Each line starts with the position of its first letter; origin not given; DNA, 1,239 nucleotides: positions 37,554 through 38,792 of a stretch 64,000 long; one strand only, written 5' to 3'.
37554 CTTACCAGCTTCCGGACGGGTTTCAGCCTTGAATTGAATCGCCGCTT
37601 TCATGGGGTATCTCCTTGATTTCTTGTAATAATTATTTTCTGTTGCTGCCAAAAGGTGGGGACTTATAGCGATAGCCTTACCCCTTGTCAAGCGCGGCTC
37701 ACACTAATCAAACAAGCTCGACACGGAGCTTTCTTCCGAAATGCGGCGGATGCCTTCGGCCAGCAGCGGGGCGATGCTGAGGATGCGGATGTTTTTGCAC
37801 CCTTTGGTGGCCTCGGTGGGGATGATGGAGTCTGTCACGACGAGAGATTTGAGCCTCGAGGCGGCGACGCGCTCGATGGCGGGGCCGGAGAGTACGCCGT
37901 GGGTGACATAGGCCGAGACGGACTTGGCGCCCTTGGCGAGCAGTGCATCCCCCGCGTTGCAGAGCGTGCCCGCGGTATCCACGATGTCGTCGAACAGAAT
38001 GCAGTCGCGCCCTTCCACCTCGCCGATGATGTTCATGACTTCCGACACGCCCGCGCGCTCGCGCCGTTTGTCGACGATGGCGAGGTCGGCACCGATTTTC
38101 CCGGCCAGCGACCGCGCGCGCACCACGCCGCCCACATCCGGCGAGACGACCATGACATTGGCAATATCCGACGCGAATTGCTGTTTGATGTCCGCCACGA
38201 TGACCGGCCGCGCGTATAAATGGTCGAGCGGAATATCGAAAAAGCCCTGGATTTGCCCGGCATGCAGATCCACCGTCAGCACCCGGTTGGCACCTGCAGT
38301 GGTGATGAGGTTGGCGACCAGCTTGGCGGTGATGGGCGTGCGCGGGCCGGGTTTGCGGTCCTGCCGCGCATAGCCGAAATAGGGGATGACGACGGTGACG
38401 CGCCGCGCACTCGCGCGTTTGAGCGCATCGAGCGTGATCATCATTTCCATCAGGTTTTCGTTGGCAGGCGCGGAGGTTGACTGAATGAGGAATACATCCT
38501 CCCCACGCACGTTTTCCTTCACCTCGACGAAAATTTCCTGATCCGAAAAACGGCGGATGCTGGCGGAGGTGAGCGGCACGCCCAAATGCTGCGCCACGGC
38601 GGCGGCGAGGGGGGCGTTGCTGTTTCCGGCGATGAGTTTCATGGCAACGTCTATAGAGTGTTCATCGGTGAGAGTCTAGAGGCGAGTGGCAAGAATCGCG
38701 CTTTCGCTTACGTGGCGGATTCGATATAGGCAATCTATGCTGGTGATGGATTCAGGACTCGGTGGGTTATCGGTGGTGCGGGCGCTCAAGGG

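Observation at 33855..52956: Five orphan-gene promoters share one 21-bp direct-repeat operator at a fixed distance from the -10 (candidate response-regulator regulon)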

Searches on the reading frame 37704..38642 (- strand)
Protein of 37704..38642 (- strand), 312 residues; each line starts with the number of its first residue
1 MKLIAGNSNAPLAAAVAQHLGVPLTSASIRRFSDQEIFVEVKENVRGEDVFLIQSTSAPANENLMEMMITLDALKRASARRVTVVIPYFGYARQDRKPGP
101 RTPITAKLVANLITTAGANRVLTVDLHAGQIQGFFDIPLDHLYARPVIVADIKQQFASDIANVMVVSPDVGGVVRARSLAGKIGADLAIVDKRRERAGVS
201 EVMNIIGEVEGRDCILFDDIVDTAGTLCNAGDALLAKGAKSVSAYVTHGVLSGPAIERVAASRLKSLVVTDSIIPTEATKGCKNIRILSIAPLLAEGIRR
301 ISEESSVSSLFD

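Call 46: list_cluster_members(proteins=[window:37704-38642:-, window:34979-36079:-, window:50670-52466:-, window:33272-33805:-, window:34253-34864:-, window:46063-46701:-, window:44003-46063:-, window:43562-43993:-, window:47927-49087:+, window:52990-54108:+])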
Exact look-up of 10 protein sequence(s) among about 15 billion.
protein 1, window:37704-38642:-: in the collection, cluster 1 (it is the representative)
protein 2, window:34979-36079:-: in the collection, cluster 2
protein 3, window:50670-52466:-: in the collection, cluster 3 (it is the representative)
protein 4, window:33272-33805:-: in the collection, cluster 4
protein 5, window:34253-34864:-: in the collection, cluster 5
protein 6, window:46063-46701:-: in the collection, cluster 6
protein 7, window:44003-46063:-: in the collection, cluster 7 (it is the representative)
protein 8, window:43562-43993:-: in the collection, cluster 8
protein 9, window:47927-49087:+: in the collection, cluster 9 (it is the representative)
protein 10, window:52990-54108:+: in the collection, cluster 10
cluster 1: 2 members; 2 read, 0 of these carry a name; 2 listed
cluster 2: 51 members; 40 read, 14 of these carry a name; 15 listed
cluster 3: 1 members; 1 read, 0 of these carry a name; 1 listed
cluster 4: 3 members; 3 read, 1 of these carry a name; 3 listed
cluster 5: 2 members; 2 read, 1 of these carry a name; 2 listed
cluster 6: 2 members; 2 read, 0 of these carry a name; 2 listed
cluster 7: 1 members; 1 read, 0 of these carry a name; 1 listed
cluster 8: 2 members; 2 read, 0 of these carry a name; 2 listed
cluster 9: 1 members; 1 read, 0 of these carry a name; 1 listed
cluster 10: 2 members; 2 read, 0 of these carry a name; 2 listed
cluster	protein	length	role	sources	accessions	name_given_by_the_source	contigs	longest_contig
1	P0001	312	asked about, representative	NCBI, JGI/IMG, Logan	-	-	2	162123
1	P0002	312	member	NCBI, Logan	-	-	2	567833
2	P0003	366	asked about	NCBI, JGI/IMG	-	-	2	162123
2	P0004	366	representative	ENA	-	-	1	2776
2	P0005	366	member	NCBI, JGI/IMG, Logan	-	GTP-binding protein YchF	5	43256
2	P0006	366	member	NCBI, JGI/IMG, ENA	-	GTP-binding protein YchF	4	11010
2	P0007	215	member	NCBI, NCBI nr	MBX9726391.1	MAG: DUF933 domain-containing protein, partial [Rickettsiales bacterium] | DUF933 domain-containing protein [Rickettsiales bacterium]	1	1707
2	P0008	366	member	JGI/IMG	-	ribosome-binding ATPase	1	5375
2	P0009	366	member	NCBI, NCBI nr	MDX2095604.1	MAG: redox-regulated ATPase YchF [Alphaproteobacteria bacterium] | redox-regulated ATPase YchF [Alphaproteobacteria bacterium]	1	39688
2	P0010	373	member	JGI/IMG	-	GTP-binding protein YchF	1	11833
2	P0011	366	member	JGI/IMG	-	ribosome-binding ATPase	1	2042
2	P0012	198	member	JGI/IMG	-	ribosome-binding ATPase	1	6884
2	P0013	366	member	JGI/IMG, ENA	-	GTP-binding protein YchF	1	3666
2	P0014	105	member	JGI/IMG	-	ribosome-binding ATPase YchF (GTP1/OBG family)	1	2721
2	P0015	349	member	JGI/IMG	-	GTP-binding protein YchF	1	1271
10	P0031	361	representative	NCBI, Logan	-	-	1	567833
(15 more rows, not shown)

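Call 48: find_encoding_contigs(protein=P0031, flank=10000, max_places=4)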
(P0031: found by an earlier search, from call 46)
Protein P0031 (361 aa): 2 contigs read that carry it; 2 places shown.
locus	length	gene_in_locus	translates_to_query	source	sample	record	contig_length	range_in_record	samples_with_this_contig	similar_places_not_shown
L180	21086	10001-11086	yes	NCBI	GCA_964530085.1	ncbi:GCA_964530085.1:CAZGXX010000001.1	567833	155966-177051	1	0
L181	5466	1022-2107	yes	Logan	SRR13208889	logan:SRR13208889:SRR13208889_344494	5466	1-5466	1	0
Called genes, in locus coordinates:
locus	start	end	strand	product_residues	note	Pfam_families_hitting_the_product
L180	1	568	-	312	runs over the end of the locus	PF13793:Pribosyltran_N, PF00156:Pribosyltran, PF14572:Pribosyl_synth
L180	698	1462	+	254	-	PF07963:N_methyl (weak)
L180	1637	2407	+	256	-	PF07963:N_methyl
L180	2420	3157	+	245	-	PF00106:adh_short, PF08659:KR, PF13561:adh_short_C2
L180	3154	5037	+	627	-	PF01541:GIY-YIG (weak), PF27096:UvrC_M, PF02151:UVR, PF22920:UvrC_RNaseH, PF08459:UvrC_RNaseH_dom, PF00633:HHH (faint), PF12826:HHH_2 (weak), PF14520:HHH_5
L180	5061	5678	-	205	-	PF06325:PrmA, PF05175:MTS (weak), PF08241:Methyltransf_11 (faint), PF13649:Methyltransf_25 (weak), PF13847:Methyltransf_31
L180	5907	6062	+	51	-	-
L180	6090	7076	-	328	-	PF00268:Ribonuc_red_sm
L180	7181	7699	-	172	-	-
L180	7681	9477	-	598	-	PF00317:Ribonuc_red_lgN, PF02867:Ribonuc_red_lgC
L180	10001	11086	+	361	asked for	-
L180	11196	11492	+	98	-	-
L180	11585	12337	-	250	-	PF01471:PG_binding_1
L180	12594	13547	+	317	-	-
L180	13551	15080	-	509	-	PF13541:ChlI, PF00158:Sigma54_activat (faint), PF00493:MCM (weak), PF01078:Mg_chelatase, PF07728:AAA_5 (weak), PF13335:Mg_chelatase_C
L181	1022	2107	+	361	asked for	-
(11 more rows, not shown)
